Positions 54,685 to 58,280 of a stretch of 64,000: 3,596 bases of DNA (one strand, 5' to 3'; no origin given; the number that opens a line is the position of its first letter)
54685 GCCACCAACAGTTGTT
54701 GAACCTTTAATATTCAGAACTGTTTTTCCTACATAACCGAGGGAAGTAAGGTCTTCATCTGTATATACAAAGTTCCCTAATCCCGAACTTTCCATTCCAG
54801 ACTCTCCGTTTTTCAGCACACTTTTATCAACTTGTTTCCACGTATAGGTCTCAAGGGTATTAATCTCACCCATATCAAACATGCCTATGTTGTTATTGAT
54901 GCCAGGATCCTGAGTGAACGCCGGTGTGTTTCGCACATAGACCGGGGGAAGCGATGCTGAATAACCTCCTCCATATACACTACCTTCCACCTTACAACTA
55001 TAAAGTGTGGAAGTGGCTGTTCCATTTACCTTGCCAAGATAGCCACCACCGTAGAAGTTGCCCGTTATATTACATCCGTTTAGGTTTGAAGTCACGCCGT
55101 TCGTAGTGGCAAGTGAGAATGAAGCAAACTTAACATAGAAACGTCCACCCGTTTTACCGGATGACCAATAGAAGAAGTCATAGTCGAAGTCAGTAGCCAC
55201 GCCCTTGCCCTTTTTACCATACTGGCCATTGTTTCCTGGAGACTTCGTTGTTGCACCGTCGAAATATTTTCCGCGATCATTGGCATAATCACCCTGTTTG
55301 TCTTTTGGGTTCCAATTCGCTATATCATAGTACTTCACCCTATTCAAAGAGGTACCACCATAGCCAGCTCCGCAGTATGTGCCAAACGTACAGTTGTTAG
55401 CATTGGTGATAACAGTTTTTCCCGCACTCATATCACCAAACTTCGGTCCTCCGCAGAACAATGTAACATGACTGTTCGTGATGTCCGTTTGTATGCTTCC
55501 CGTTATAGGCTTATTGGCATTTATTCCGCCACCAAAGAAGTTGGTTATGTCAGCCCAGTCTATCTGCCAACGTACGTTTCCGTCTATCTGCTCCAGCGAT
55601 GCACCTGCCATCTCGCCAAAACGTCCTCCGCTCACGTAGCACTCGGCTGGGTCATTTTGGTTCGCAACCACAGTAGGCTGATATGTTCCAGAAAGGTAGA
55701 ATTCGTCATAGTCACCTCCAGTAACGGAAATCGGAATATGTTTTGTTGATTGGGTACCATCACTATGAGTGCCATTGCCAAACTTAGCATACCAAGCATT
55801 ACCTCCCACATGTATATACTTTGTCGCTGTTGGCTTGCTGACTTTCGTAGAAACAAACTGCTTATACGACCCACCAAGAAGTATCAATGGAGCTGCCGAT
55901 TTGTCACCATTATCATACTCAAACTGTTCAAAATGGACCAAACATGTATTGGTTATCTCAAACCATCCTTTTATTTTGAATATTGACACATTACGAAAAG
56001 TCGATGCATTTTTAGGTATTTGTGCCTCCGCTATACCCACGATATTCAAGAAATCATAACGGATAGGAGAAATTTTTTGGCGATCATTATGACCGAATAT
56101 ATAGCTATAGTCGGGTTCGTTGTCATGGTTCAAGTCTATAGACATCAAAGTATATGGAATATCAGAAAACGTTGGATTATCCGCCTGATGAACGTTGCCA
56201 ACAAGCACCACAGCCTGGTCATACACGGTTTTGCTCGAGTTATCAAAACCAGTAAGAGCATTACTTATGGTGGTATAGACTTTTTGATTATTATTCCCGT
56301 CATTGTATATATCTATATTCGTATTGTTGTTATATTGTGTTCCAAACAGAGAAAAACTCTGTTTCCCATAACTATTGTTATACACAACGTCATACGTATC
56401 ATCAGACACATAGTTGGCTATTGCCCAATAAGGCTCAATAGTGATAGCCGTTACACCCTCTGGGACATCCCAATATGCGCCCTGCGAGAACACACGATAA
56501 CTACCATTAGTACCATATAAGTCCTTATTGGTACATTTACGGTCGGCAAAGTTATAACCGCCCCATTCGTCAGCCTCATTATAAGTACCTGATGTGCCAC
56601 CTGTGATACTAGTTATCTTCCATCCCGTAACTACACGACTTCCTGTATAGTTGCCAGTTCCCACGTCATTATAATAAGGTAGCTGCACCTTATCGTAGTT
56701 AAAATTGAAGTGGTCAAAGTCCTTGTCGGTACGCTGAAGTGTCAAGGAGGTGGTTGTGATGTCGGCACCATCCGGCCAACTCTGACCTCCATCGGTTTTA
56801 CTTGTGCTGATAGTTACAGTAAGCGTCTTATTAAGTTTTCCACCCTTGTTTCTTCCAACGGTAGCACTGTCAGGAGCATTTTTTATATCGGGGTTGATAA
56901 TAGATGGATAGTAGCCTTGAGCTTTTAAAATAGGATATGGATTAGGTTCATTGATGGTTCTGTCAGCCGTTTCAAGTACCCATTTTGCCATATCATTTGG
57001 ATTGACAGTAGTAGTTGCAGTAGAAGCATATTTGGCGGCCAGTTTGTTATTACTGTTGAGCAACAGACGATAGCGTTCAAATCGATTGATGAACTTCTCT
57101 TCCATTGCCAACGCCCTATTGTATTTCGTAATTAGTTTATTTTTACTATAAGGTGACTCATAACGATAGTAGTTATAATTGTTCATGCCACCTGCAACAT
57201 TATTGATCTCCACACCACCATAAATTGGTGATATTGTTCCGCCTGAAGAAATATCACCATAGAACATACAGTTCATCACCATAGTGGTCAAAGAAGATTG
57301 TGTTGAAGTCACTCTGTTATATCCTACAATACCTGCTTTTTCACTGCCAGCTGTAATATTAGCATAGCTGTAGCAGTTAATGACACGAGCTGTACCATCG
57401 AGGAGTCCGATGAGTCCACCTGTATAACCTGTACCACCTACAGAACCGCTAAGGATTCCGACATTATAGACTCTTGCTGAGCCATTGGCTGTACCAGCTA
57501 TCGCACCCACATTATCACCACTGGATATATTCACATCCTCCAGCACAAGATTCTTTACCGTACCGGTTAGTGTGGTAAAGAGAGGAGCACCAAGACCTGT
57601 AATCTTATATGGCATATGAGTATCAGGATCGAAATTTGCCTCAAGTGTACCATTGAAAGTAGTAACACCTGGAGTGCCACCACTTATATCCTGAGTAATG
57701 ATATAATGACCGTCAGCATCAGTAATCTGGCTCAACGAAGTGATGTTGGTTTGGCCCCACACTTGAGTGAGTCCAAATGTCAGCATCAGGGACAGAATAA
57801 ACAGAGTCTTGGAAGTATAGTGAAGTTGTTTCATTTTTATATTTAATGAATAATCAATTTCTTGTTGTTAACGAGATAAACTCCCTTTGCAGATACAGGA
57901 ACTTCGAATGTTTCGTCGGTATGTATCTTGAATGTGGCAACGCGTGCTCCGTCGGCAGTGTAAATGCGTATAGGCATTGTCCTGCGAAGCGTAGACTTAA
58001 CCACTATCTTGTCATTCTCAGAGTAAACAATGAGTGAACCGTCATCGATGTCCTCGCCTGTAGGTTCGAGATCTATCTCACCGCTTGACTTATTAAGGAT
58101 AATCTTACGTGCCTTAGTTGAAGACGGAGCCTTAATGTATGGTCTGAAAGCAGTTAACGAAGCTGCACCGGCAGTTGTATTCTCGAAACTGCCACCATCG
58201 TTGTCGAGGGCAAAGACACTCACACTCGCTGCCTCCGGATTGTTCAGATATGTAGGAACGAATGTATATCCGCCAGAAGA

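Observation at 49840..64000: Operon of two giant surface-protein genes (more than 4,700 aa combined); the first carries the T9SS sorting domain, the second does not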

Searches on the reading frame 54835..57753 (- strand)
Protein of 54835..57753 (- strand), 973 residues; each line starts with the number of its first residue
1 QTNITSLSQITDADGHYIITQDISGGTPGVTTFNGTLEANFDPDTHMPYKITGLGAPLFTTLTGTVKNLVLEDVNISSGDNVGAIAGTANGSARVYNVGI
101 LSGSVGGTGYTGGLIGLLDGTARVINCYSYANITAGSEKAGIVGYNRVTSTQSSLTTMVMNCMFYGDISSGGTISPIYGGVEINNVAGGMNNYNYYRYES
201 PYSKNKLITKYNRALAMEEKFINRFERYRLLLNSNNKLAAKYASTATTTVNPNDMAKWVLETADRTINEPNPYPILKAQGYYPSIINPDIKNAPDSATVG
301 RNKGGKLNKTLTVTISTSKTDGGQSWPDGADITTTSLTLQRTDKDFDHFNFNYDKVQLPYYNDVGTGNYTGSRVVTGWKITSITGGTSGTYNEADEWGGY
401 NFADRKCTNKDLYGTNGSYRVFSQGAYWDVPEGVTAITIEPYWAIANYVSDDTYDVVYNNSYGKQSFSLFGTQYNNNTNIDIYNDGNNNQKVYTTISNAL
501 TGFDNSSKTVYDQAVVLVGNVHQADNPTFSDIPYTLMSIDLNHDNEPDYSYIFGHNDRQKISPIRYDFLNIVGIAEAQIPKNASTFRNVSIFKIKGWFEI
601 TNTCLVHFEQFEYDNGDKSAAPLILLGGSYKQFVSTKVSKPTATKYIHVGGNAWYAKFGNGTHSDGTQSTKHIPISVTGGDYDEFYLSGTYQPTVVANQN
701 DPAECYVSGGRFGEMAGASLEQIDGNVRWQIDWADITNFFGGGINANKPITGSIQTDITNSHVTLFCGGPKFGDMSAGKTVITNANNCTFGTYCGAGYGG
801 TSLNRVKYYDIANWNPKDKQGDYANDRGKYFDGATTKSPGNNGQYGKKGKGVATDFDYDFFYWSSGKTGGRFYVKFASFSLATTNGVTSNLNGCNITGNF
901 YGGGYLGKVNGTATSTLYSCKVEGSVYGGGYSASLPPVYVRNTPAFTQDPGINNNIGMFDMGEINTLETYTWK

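Call 54: predict_structure(alignment_id=A4)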
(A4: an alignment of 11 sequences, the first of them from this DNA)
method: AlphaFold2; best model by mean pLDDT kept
length: 973 residues; sequences in the alignment: 11
mean_pLDDT: 68.0   pTM: 0.63
mean pLDDT of the five models: 68.0, 65.7, 64.8, 63.8, 62.2
residues with pLDDT >= 90: 110; 70-90: 385; 50-70: 295; < 50: 183
segments of 3 or more residues with pLDDT < 50: 152-157, 184-192, 217-236, 245-248, 257-294, 296-305, 345-352, 390-399, 455-471, 543-546, 571-589, 639-641, 833-842, 846-850, 861-867, 952-960
pLDDT, mean of each block of 10 residues (from residue 1): 90 91 82 89 64 90 87 87 93 81 88 91 78 88 80 53 75 72 42 58 57 50 42 48 51 49 34 27 31 44 53 73 62 72 48 66 73 83 75 41 69 71 76 85 85 48 37 68 64 83 75 81 64 79 53 59 72 34 35 71 61 62 73 60 69 69 61 77 78 58 80 84 84 87 78 90 90 82 93 84 65 55 59 48 47 60 45 66 85 93 74 88 78 62 67 42 72 56
secondary structure, 60 per line:
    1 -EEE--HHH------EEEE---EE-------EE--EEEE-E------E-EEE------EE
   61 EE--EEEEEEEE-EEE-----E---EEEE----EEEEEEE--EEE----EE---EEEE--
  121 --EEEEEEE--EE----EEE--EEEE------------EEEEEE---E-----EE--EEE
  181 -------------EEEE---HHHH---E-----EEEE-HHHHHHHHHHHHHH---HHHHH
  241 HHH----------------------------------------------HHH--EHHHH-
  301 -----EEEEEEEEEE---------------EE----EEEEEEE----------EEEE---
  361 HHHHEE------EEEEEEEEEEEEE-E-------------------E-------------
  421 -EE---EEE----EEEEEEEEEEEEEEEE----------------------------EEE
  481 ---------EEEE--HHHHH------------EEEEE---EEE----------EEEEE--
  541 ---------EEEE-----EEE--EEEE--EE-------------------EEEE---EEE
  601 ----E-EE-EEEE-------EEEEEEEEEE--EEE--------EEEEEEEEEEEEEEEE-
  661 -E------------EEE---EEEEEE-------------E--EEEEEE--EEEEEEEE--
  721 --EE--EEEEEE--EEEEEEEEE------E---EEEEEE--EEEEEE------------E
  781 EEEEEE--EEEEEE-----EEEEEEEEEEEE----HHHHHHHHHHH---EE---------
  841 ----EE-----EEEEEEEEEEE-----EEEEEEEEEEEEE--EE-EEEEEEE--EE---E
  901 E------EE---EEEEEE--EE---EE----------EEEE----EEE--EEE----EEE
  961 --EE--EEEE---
elements in order (helices of 4 or more, strands of 3 or more residues): E2-4 E16-19 E36-39 E50-52 E59-62 E65-72 E74-76 E86-89 E94-100 E103-105 E115-118 E123-129 E138-140 E143-146 E159-164 E178-180 E194-197 H201-204 E214-217 H219-232 H236-243 H296-299 E306-315 E337-343 E354-357 H361-364 E373-385 E427-429 E434-449 E478-480 E490-493 H496-500 E513-517 E521-523 E534-538 E550-553 E559-561 E564-567 E591-594 E598-600 E610-613 E621-630 E633-635 E644-659 E675-677 E681-686 E703-708 E711-718 E727-732 E735-743 E754-759 E762-767 E780-786 E789-794 E800-811 H816-826 E852-862 E868-880 E886-892 E913-918 E938-941 E946-948 E951-953 E958-960 E967-970
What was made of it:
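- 54835..57753 (-): B aa 28-1000: conserved 'head' module of the family, 38-81% identical in 117 more distant homologues. The AF2 model has pLDDT 68 and pTM 0.63, mostly beta (call 54).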

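Call 56: fold_search(model_id=the predicted structure, library=pdb)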
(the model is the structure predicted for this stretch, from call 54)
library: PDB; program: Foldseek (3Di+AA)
matches with E <= 10: 15; with E <= 0.001: 0
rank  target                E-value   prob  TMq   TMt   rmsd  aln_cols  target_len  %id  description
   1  4pew_B                6.7e-02  0.08  0.09  0.13  22.0       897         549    8  Structure of sacteLam55A from Streptomyces sp. SirexAA-E (released 2015-03-18)
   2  4pey_A                2.0e-01  0.05  0.08  0.13  22.1       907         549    8  Structure of the E502A variant of sacteLam55A from Streptomyces sp. SirexAA-E in complex with laminaritriose (released 2015-03-18)
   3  4pex_B                3.3e-01  0.04  0.08  0.11  21.1       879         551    8  Structure of the E502A variant of sacteLam55A from Streptomyces sp. SirexAA-E in complex with glucose (released 2015-03-18)
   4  4pew_A                3.6e-01  0.04  0.08  0.11  21.9       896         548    8  Structure of sacteLam55A from Streptomyces sp. SirexAA-E (released 2015-03-18)
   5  7uvl_P                1.4e+00  0.93  0.14  0.11   7.5       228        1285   20  IgA1 Protease with IgA1 substrate (released 2022-11-23)
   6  5olr_A                2.7e+00  0.05  0.13  0.22  13.6       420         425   10  Rhamnogalacturonan lyase (released 2017-11-29)
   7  8bwk_B                2.8e+00  0.04  0.16  0.20  30.3       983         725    9  Metagenomic derived PL6 alginate lyase (released 2023-12-20)
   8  6xja_P                4.2e+00  0.54  0.15  0.11   5.9       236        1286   20  Streptococcus Pneumoniae IgA1 Protease with IgA1 substrate (released 2021-01-20)
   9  6p5t_B                5.0e+00  0.01  0.09  0.10  21.7      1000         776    8  Surface-layer (S-layer) RsaA protein from Caulobacter crescentus bound to strontium and iodide (released 2020-01-15)
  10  5z8x_A                5.5e+00  0.04  0.11  0.25  12.0       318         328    5  Crystal structure of human LRRTM2 (released 2018-10-10)
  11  6p5t_A                6.5e+00  0.01  0.09  0.09  22.2       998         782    9  Surface-layer (S-layer) RsaA protein from Caulobacter crescentus bound to strontium and iodide (released 2020-01-15)
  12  6xjb                  7.4e+00  0.44  0.16  0.12   4.5       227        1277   19  IgA1 Protease (released 2020-12-09)
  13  5olr_C                7.4e+00  0.02  0.13  0.22  13.3       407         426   10  Rhamnogalacturonan lyase (released 2017-11-29)
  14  5ny0                  7.8e+00  0.02  0.12  0.24  12.7       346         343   11  L. reuters 100-23 SRRP (released 2018-03-21)
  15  4oje_H                9.7e+00  0.11  0.06  0.11   7.2        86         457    7  Crystal structure of a C-terminally truncated trimeric ectodomain of the C. elegans fusion protein EFF-1 (released 2014-05-14)
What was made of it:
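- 57136..57729 (-): B aa about 36-233: GLUG beta-helix domain related to the N-terminal domain of S. pneumoniae IgA1 protease. There is no catalytic motif. Foldseek gives local hits to 7uvl/6xja/6xjb (call 56).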

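Call 69: search_solved_structures(query=A4, max_evalue=0.1)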
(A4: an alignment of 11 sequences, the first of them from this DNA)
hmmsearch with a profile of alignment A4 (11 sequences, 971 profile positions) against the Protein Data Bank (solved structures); distinct sequences matched with E-value up to 0.1: 5.
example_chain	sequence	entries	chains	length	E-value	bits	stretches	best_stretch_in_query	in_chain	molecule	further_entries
6xjb_A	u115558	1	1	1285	3.9e-13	51.6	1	9-206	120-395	Immunoglobulin A1 protease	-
7jgj_A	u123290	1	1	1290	3.9e-13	51.6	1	9-206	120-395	Immunoglobulin A1 protease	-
6xja_P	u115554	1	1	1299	4e-13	51.6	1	9-206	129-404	Immunoglobulin A1 protease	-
7uvl_P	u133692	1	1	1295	6.4e-07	31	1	27-159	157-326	LPXTG-motif cell wall anchor domain protein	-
4q3k_A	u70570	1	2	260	0.075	14.3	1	585-662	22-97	MGS-M1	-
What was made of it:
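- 57136..57729 (-): The head profile against PDB sequences gives IgA1 protease at E 3.9e-13, query 9-206 to chain 120-395 (call 69).
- On M26 IgA1-specific metalloprotease (ZmpA family): Profile against IgA1 protease gives E 3.9e-13 (call 69).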

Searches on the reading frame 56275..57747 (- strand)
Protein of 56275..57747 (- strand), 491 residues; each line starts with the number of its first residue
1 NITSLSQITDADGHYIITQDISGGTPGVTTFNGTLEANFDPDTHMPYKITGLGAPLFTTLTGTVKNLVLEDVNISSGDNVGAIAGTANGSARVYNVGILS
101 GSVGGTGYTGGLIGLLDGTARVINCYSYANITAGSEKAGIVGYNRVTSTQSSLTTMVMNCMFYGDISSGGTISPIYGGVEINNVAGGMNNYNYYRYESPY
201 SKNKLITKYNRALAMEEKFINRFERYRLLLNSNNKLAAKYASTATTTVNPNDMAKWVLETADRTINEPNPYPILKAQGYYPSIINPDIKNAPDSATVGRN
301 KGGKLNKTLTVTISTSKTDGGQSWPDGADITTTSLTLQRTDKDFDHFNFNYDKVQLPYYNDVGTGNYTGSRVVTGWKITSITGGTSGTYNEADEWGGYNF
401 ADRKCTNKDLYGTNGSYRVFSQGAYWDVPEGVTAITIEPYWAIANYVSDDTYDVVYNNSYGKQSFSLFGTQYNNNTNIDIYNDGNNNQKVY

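Call 23: find_related_loci(query=A1, collection=genome_contigs, flank=10000)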
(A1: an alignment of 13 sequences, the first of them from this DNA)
Query A1 (491 aa) in genome_contigs; peptide patterns used: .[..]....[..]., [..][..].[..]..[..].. (x = any residue, [..] = any of these).
324 stretches matched a pattern; 290 encode a relative of the query (tblastn E <= 1e-3); the best 80 are kept; 78 distinct loci.
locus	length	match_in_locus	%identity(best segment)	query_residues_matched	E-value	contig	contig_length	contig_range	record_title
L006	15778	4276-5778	71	1-491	0e+0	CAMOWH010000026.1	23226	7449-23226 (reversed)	MAG: uncultured Prevotella sp. isolate SRR873608_bin.50_metaWRAP_v1.3_MAG genome assembly, contig: NODE_5989_length_2322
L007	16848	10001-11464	75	1-491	0e+0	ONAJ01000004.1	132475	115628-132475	uncultured Prevotella sp. isolate RUG124 genome assembly, contig: scaffold_73, whole genome shotgun sequence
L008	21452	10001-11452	70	7-491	0e+0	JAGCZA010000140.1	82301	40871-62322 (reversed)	MAG: Prevotella sp. isolate RGIG10252 Yak_Rumen-5__c2212995, whole genome shotgun sequence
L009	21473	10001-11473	71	2-491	0e+0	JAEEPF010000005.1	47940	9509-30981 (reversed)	MAG: Prevotella sp. isolate Tb.RUG.304 NODE_2199_length_47940_cov_8.777006, whole genome shotgun sequence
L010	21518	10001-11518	68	1-491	0e+0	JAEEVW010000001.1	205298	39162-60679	MAG: Prevotella sp. isolate Tb.RUG.463 NODE_80_length_205298_cov_6.166539, whole genome shotgun sequence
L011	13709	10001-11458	67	1-478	0e+0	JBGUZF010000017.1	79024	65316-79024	MAG: Bacteroidales bacterium isolate ruminal_MAG_460 ruminal_MAG_460_contig_0017, whole genome shotgun sequence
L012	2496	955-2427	66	2-491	0e+0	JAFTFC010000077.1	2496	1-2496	MAG: Prevotella sp. isolate RGIG3761 Roe_deer_Abomasum-2__c49223, whole genome shotgun sequence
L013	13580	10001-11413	67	2-471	0e+0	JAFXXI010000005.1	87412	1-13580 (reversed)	MAG: Bacteroidales bacterium isolate RGIG6831 Sheep_Rumen-4__c2810, whole genome shotgun sequence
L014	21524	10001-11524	64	2-491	0e+0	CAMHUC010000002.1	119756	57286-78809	MAG: uncultured bacterium isolate SRR11784295_bin.23_metaWRAP_v1.3_MAG genome assembly, contig: ERZ12202610.35, whole ge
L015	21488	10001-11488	65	1-491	0e+0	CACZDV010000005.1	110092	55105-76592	MAG: uncultured Prevotellaceae bacterium isolate RUG12526 genome assembly, contig: RUG12526_asm_5, whole genome shotgun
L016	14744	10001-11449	67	2-491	0e+0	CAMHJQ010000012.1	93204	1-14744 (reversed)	MAG: uncultured Prevotellaceae bacterium isolate SRR11784285_bin.40_metaWRAP_v1.3_MAG genome assembly, contig: ERZ122027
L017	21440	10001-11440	69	2-476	0e+0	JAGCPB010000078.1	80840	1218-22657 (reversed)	MAG: Bacteroidaceae bacterium isolate RGIG9993 Yak_Reticulum-4__c610261, whole genome shotgun sequence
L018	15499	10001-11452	66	1-478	0e+0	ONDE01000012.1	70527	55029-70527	uncultured Bacteroidales bacterium isolate RUG197 genome assembly, contig: scaffold_50, whole genome shotgun sequence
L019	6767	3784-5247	64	1-478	0e+0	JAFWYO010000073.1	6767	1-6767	MAG: Bacteroidales bacterium isolate RGIG6188 Sheep_Rectum-1__c392476, whole genome shotgun sequence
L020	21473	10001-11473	66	1-478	0e+0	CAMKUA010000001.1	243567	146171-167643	MAG: uncultured Prevotella sp. isolate SRR12081296_bin.92_metaWRAP_v1.3_MAG genome assembly, contig: ERZ12289772.11, who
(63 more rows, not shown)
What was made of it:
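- Checked: The Prevotella assignment fits the relatives found, which are rumen Prevotella/Prevotellaceae MAGs and two isolates (call 23).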

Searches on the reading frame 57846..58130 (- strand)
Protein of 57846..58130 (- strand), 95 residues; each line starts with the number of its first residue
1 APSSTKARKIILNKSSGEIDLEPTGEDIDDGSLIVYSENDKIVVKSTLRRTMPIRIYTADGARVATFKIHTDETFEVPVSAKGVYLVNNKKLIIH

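Call 30: search_protein_families(library=ncbifam, alignment_id=A2, max_evalue=0.01)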
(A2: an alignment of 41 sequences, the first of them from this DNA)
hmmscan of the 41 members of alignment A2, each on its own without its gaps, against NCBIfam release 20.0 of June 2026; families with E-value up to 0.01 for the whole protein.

A. member 1, seq(95 aa): 1 family
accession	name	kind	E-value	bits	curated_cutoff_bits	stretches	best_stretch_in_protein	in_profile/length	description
TIGR04183.1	Por_Secre_tail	domain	0.00019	21.3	23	1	40-88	9-57/72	T9SS type A sorting domain-containing protein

B. families by the number of members that match (of 41 scanned): 2 families
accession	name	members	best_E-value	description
TIGR04183.1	Por_Secre_tail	32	2.2e-08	T9SS type A sorting domain-containing protein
NF052644.1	T9SS_DNase_Rie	10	0.00016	T9SS-dependent surface endonuclease, AS87_RS02955 family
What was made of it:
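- On T9SS cargo (gene B): A's orthologues serve as the positive control (call 30).
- Checked: Orthologues support it, with 32 of 41 matching at E<=0.01 and a best E of 2e-8 (call 30).
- A's CTD: 32 of 41 orthologues hit TIGR04183 (call 30).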

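Call 31: search_protein_families(library=pfam, alignment_id=A2, max_evalue=0.01)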
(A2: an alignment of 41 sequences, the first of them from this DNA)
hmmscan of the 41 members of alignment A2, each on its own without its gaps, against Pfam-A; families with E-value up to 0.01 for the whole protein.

A. member 1, seq(95 aa): 0 families

B. families by the number of members that match (of 41 scanned): 2 families
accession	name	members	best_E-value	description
PF18962.6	Por_Secre_tail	8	0.00082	Secretion system C-terminal sorting domain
PF18630.7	Peptidase_M60_C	1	0.0035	Peptidase M60 C-terminal domain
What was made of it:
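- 57846..58079 (-): C-terminal about 78 aa of A: a long type-A T9SS sorting domain (….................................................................). PF18962 matches 8 of 41 (call 31).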
